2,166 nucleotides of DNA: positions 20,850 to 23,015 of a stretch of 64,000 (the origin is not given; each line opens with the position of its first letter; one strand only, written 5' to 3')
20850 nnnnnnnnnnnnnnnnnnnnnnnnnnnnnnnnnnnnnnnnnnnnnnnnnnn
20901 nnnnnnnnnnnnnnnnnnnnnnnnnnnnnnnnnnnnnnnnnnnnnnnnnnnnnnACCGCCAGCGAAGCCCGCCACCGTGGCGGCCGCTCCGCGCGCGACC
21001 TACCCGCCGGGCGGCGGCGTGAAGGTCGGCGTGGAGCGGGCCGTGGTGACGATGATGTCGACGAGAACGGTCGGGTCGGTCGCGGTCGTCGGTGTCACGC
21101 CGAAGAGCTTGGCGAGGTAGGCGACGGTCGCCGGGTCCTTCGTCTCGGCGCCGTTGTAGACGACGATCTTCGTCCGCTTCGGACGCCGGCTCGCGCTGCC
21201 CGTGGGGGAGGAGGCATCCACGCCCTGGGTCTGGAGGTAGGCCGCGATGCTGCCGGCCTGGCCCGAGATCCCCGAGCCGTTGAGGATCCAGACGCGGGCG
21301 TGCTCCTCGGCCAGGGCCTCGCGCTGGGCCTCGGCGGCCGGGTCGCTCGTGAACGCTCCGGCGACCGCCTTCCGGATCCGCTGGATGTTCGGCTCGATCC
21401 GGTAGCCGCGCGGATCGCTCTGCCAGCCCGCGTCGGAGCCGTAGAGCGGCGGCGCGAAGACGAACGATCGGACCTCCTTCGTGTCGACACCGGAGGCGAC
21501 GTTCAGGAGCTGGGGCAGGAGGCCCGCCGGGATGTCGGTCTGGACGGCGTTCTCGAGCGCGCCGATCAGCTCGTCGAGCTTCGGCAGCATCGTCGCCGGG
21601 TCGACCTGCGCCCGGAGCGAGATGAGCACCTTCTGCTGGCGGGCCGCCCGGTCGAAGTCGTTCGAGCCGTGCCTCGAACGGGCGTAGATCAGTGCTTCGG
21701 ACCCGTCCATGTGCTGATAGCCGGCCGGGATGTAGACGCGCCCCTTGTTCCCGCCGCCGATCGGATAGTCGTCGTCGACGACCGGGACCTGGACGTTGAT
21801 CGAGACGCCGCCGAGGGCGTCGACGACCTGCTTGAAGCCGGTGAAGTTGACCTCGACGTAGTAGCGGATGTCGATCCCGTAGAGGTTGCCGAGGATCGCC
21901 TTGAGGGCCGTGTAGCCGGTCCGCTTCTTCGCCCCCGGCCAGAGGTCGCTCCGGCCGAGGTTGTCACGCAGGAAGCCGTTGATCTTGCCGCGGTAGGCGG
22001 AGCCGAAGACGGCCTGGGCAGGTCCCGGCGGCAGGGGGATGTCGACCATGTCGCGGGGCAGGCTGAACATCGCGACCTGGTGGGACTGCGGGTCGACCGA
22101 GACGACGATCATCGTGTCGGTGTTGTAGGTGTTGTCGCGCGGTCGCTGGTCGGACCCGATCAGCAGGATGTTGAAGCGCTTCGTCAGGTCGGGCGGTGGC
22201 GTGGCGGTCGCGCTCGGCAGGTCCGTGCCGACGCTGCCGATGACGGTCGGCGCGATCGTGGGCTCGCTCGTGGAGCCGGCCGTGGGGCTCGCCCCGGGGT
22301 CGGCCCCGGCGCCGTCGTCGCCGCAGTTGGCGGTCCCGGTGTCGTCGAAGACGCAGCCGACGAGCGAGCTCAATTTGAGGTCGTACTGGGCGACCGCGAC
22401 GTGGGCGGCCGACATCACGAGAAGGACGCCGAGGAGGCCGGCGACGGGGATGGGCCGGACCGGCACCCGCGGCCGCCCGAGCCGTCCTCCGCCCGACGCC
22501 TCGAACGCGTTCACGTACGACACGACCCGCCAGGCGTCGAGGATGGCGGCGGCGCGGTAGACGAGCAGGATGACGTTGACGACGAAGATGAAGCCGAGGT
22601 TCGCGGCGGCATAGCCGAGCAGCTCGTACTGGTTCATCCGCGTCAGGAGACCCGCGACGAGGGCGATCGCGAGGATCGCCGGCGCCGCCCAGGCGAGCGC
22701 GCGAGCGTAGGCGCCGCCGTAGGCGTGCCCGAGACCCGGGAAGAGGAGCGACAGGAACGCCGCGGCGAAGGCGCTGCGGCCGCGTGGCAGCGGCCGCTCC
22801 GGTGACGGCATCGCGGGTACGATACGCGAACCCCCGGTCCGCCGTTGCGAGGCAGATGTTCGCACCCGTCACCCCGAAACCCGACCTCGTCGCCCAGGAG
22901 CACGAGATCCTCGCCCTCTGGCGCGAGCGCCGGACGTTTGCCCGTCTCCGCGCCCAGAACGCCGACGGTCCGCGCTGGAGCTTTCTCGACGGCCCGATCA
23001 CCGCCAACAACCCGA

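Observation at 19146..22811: Processive GT2 synthase (QxxRW) convergent with a multi-TM LCP ligase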

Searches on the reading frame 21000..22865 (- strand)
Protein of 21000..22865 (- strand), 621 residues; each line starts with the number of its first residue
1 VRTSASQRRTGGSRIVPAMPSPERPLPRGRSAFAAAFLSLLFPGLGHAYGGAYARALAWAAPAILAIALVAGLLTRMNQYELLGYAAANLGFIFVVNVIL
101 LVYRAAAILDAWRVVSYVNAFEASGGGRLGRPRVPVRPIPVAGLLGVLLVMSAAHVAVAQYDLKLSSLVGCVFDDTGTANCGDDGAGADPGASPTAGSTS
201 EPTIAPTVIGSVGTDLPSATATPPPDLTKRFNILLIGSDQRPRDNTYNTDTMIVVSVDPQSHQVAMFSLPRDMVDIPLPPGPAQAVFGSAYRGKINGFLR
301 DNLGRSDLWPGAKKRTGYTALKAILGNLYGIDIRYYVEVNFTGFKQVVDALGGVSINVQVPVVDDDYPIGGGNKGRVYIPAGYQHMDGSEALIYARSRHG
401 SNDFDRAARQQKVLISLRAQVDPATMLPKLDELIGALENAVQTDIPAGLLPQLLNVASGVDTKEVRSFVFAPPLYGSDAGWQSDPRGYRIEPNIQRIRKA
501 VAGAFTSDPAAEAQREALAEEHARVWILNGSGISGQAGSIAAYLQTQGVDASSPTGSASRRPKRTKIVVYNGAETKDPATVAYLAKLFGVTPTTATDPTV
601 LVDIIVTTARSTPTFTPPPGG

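Call 3: search_protein_families(library=pfam, proteins=[window:21000-22865:-], max_evalue=0.1)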
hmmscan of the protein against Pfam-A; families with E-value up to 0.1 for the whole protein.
window:21000-22865:- (621 aa): 3 families
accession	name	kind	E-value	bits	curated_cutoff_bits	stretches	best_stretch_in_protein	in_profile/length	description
PF03816.19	LytR_cpsA_psr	-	1.6e-32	113.2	24.6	1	248-420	1-147/150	LytR_cpsA_psr family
PF13399.11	LytR_C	-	1.3e-10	42.5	22.2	1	524-608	3-84/86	LytR cell envelope-related transcriptional attenuator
PF18935.5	DUF5683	-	0.052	14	26.7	1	34-85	7-53/151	Family of unknown function (DUF5683)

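Call 4: search_protein_families(library=ncbifam, proteins=[window:21000-22865:-], max_evalue=0.1)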
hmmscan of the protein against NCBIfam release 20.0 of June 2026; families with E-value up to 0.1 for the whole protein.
window:21000-22865:- (621 aa): 5 families
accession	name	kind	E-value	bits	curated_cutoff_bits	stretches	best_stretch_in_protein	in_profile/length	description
TIGR00350.1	lytR_cpsA_psr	domain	5.2e-27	95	62.3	1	248-420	2-149/152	LCP family glycopolymer transferase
NF006897.1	PRK09379.1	equivalog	5.7e-21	75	441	2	325-445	130-242/298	polyisoprenyl-teichoic acid--peptidoglycan teichoic acid transferase TagU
NF051849.1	LCP_trans_Cps2A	equivalog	5.1e-19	68.8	650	1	324-455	294-419/477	LCP family glycopolymer transferase CpsA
NF047591.1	ligase_LytR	equivalog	6.4e-18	65.2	450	1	228-460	55-276/336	glycopolymer--peptidoglycan transferase LytR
NF035953.1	integrity_Cei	equivalog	0.087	12.6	150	0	517-552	75-110/212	envelope integrity protein Cei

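Call 62: search_protein_families(library=pfam, proteins=[window:21000-22865:-], max_evalue=1)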
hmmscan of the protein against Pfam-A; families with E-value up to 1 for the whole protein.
window:21000-22865:- (621 aa): 4 families
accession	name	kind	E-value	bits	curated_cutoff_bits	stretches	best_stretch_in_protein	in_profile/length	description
PF03816.19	LytR_cpsA_psr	-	1.6e-32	113.2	24.6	1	248-420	1-147/150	LytR_cpsA_psr family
PF13399.11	LytR_C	-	1.3e-10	42.5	22.2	1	524-608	3-84/86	LytR cell envelope-related transcriptional attenuator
PF18935.5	DUF5683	-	0.052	14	26.7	1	34-85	7-53/151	Family of unknown function (DUF5683)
PF20382.3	DUF6677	-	0.35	11.9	24.3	0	35-158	2-112/116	Family of unknown function (DUF6677)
